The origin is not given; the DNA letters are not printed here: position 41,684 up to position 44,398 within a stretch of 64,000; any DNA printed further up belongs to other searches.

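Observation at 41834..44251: Wzx-type flippase with two PDZ-like domains inserted between TM3 and TM4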

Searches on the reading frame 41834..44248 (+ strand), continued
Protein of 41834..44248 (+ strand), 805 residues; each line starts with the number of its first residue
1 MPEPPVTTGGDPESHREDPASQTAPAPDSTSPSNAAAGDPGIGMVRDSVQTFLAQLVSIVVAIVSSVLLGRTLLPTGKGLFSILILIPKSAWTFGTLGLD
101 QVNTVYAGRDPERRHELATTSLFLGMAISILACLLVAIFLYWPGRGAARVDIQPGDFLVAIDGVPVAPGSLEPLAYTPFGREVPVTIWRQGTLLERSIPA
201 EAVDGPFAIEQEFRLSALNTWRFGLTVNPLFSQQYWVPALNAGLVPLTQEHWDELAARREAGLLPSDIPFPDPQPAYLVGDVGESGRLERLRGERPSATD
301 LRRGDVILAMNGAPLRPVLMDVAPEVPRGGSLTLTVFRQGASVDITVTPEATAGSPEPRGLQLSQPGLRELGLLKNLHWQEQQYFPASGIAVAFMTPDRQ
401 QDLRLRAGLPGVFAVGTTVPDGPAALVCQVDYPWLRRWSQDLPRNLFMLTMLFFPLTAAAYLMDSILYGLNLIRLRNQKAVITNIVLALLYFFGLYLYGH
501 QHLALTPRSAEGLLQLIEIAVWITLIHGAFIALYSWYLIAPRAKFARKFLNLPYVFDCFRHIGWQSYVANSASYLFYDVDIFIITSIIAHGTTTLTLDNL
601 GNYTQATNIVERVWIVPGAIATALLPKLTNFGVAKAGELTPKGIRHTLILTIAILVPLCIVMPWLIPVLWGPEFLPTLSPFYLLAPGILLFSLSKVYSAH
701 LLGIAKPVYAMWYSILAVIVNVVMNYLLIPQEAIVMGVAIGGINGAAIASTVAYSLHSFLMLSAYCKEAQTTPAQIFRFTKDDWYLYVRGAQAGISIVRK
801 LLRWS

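Call 27: search_protein_families(library=pfam, proteins=[P0009, P0010, P0013, P0014, P0015, P0016, P0105, P0133, P0008, P0003], max_evalue=0.01)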
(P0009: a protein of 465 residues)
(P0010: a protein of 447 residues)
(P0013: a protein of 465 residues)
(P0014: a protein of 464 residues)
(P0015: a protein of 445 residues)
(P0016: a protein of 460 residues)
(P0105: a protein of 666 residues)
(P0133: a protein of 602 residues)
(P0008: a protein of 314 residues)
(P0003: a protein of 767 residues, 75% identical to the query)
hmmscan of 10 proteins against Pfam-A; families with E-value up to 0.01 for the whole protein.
P0009 (465 aa): 2 families
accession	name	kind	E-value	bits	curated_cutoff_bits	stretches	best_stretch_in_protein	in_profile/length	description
PF01943.22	Polysacc_synt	-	5.2e-09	36.4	28.2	1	2-294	2-265/274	Polysaccharide biosynthesis protein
PF03023.19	MurJ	-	2.3e-07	30.2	27.4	1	81-455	63-427/451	Lipid II flippase MurJ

P0010 (447 aa): 3 families
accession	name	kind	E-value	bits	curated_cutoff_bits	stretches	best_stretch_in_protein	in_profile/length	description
PF01943.22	Polysacc_synt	-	2.3e-21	76.9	28.2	1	7-283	1-272/274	Polysaccharide biosynthesis protein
PF13440.11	Polysacc_synt_3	-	3.2e-15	56.6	23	1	31-331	1-292/293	Polysaccharide biosynthesis protein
PF03023.19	MurJ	-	1.1e-05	24.7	27.4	1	105-415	89-405/451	Lipid II flippase MurJ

P0013 (465 aa): 0 families

P0014 (464 aa): 3 families
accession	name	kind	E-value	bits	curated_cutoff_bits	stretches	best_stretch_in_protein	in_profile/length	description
PF13440.11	Polysacc_synt_3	-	2.1e-14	53.9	23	1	48-343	1-292/293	Polysaccharide biosynthesis protein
PF01943.22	Polysacc_synt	-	8.7e-07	29.1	28.2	1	31-295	8-271/274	Polysaccharide biosynthesis protein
PF03023.19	MurJ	-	1e-05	24.8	27.4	1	196-429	169-407/451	Lipid II flippase MurJ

P0015 (445 aa): 4 families
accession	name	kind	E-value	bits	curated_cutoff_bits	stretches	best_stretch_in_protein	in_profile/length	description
PF13440.11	Polysacc_synt_3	-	1.4e-22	80.7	23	1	28-325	1-291/293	Polysaccharide biosynthesis protein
PF01943.22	Polysacc_synt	-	9.8e-16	58.4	28.2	1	5-279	2-273/274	Polysaccharide biosynthesis protein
PF03023.19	MurJ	-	1.2e-08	34.4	27.4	1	123-405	105-400/451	Lipid II flippase MurJ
PF01554.23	MatE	-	5.9e-07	29.8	24.9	1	223-373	4-159/161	MatE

P0016 (460 aa): 1 family
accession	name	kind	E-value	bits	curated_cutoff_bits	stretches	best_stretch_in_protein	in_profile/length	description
PF03023.19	MurJ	-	3.6e-12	46.1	27.4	1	283-421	270-404/451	Lipid II flippase MurJ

P0105 (666 aa): 4 families
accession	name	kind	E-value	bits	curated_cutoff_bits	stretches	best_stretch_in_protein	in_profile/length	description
PF02397.22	Bac_transf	-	2.2e-65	220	27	1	461-637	1-179/179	Bacterial sugar transferase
PF13440.11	Polysacc_synt_3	-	6.2e-18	65.5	23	1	33-331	1-291/293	Polysaccharide biosynthesis protein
PF01943.22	Polysacc_synt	-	2.5e-14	53.8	28.2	1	12-283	4-273/274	Polysaccharide biosynthesis protein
PF03023.19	MurJ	-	2.8e-11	43.2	27.4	1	136-414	116-403/451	Lipid II flippase MurJ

P0133 (602 aa): 6 families
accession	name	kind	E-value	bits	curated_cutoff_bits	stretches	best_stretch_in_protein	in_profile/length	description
PF00583.31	Acetyltransf_1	-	8.6e-12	45.8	20.7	1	480-578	17-116/116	Acetyltransferase (GNAT) family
PF01943.22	Polysacc_synt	-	1.3e-09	38.3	28.2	1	2-256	14-268/274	Polysaccharide biosynthesis protein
PF13440.11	Polysacc_synt_3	-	5.5e-09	36.1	23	1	13-308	1-292/293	Polysaccharide biosynthesis protein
PF13508.13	Acetyltransf_7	-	1.1e-06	29.4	27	1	500-580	8-84/84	Acetyltransferase (GNAT) domain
PF01554.23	MatE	-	0.0002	21.5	24.9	1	205-355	4-159/161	MatE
PF03023.19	MurJ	-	0.00043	19.5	27.4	1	159-404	159-417/451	Lipid II flippase MurJ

P0008 (314 aa): 4 families
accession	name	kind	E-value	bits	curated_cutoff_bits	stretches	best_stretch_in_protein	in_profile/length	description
PF17820.7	PDZ_6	-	8.6e-06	25.8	27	1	139-160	11-32/54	PDZ domain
PF13180.12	PDZ_2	-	0.0002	22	27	0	139-195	25-80/80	PDZ domain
PF01943.22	Polysacc_synt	-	0.00081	19.3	28.2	1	38-131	3-98/274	Polysaccharide biosynthesis protein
PF00595.29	PDZ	-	0.0035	18.1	23.2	0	135-161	34-60/81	PDZ domain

P0003 (767 aa): 5 families
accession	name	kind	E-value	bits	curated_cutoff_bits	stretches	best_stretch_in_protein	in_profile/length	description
PF17820.7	PDZ_6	-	3e-11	43.3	27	2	101-146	8-54/54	PDZ domain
PF13180.12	PDZ_2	-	6.1e-08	33.3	27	1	104-155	25-78/80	PDZ domain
PF01943.22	Polysacc_synt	-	3.7e-06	27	28.2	2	3-96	3-98/274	Polysaccharide biosynthesis protein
PF00595.29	PDZ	-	1.2e-05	26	23.2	0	100-125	34-59/81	PDZ domain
PF14685.13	PDZ_Tricorn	-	0.0014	19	25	0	235-288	15-69/88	Tricorn protease PDZ domain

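Call 28: fold_search(model_id=the predicted structure, library=pdb)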
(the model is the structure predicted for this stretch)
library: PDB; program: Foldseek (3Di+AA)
matches with E <= 10: 209; with E <= 0.001: 39
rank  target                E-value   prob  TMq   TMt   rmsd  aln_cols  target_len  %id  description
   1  6nc6_A                2.0e-05  1.00  0.31  0.50   9.4       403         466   14  Lipid II flippase MurJ, inward closed conformation (released 2019-04-17)
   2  9nu5_A                2.8e-05  1.00  0.31  0.47   5.9       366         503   15  Structure of MurJ in complex with single gene lysis protein from phage PP7 (released 2026-02-11)
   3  6fhz                  3.2e-05  1.00  0.31  0.53   5.0       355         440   13  Inward-facing conformation of a multidrug resistance MATE family transporter of the MOP superfamily. (released 2019-05-08)
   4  9ukv_A                3.9e-05  1.00  0.31  0.46   7.1       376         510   15  JM Complex - E. coli MurJ, Levivirus M lysis protein LysM (SglM) (released 2025-09-10)
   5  7waw                  4.4e-05  1.00  0.32  0.50   7.8       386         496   15  MurJ inward closed form (released 2022-06-01)
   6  9nu8_A                4.8e-05  1.00  0.31  0.47   8.6       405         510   15  Structure of MurJ in complex with single gene lysis protein from phage Changjiang3 (released 2026-02-11)
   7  6cc4                  5.2e-05  1.00  0.31  0.40   7.6       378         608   16  Structure of MurJ from Escherichia coli (released 2018-06-27)
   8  6hfb_D                6.7e-05  1.00  0.30  0.49   5.6       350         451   12  Outward-facing conformation of a multidrug resistance MATE family transporter of the MOP superfamily. (released 2019-06-12)
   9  7wax                  8.2e-05  1.00  0.32  0.49   4.5       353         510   16  MurJ inward occluded form (released 2022-06-01)
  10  5t77                  8.9e-05  1.00  0.28  0.45   9.7       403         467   15  Crystal structure of the MOP flippase MurJ (released 2016-12-28)
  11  9g9n_A                9.2e-05  1.00  0.30  0.54   5.7       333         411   15  Lipid III flippase WzxE with NB10 and NB7 nanobodies in inward-facing conformation - crystal 1 (released 2025-01-22)
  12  6nc8                  9.2e-05  1.00  0.29  0.47   9.6       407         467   14  Lipid II flippase MurJ, inward occluded conformation (released 2019-04-17)
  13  6nc9                  1.0e-04  1.00  0.31  0.50   8.2       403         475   14  Lipid II flippase MurJ, outward-facing conformation (released 2019-04-17)
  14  9nu4_A                1.0e-04  1.00  0.30  0.39   8.8       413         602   13  Structure of MurJ in complex with single gene lysis protein from phage M (released 2026-02-11)
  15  6nc6_B                1.1e-04  1.00  0.29  0.47   9.7       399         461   13  Lipid II flippase MurJ, inward closed conformation (released 2019-04-17)
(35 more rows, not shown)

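Call 47: find_encoding_contigs(protein=P0009, flank=8000, max_places=3)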
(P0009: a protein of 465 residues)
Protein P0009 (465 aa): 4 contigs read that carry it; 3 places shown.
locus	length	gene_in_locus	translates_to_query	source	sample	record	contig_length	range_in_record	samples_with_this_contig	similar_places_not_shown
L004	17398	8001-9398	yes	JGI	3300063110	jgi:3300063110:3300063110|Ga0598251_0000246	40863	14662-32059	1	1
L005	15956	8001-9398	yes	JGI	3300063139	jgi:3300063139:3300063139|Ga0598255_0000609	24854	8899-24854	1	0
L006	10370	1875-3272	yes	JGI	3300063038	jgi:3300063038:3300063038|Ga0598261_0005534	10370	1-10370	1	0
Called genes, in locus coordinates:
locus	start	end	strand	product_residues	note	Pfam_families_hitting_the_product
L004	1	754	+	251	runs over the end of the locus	PF00902:TatC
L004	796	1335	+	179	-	PF12773:DZR (faint), PF13248:Zn_ribbon_3 (faint)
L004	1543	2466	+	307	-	PF01745:IPT (weak), PF13238:AAA_18 (faint), PF01715:IPPT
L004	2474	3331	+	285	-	PF01678:DAP_epimerase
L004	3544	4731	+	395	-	PF00155:Aminotran_1_2, PF01053:Cys_Met_Meta_PP (faint)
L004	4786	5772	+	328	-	PF00535:Glycos_transf_2, PF10111:Glyco_tranf_2_2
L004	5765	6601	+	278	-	PF13641:Glyco_tranf_2_3, PF00535:Glycos_transf_2, PF13632:Glyco_trans_2_3 (weak), PF02709:Glyco_transf_7C (faint)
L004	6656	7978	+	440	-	PF13439:Glyco_transf_4 (weak)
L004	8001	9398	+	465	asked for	PF01943:Polysacc_synt, PF03023:MurJ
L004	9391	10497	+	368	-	PF13477:Glyco_trans_4_2 (weak), PF00534:Glycos_transf_1, PF13692:Glyco_trans_1_4, PF13524:Glyco_trans_1_2, PF20706:GT4-conflict (weak)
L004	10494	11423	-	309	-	PF00535:Glycos_transf_2, PF13641:Glyco_tranf_2_3 (weak)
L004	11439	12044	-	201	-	PF01618:MotA_ExbB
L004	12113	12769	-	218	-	PF14512:TM1586_NiRdase (faint), PF00881:Nitroreductase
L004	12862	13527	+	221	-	PF00551:Formyl_trans_N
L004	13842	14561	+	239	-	-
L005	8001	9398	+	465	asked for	PF01943:Polysacc_synt, PF03023:MurJ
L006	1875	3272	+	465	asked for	PF01943:Polysacc_synt, PF03023:MurJ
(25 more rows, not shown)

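Call 48: find_encoding_contigs(protein=P0004, flank=8000, max_places=2)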
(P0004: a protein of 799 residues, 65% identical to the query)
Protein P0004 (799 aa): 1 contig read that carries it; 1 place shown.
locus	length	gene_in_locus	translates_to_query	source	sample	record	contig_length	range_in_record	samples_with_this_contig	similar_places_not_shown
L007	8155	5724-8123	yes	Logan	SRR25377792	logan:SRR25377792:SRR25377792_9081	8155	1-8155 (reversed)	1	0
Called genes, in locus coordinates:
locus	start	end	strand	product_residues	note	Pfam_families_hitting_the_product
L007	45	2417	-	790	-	-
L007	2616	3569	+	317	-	PF00535:Glycos_transf_2, PF10111:Glyco_tranf_2_2 (weak), PF13641:Glyco_tranf_2_3, PF26629:GT2_TM_C (weak)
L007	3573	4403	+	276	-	PF00535:Glycos_transf_2, PF13641:Glyco_tranf_2_3, PF13632:Glyco_trans_2_3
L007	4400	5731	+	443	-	PF13579:Glyco_trans_4_4, PF13439:Glyco_transf_4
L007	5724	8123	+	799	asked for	PF00595:PDZ (faint), PF13180:PDZ_2 (faint), PF17820:PDZ_6 (weak)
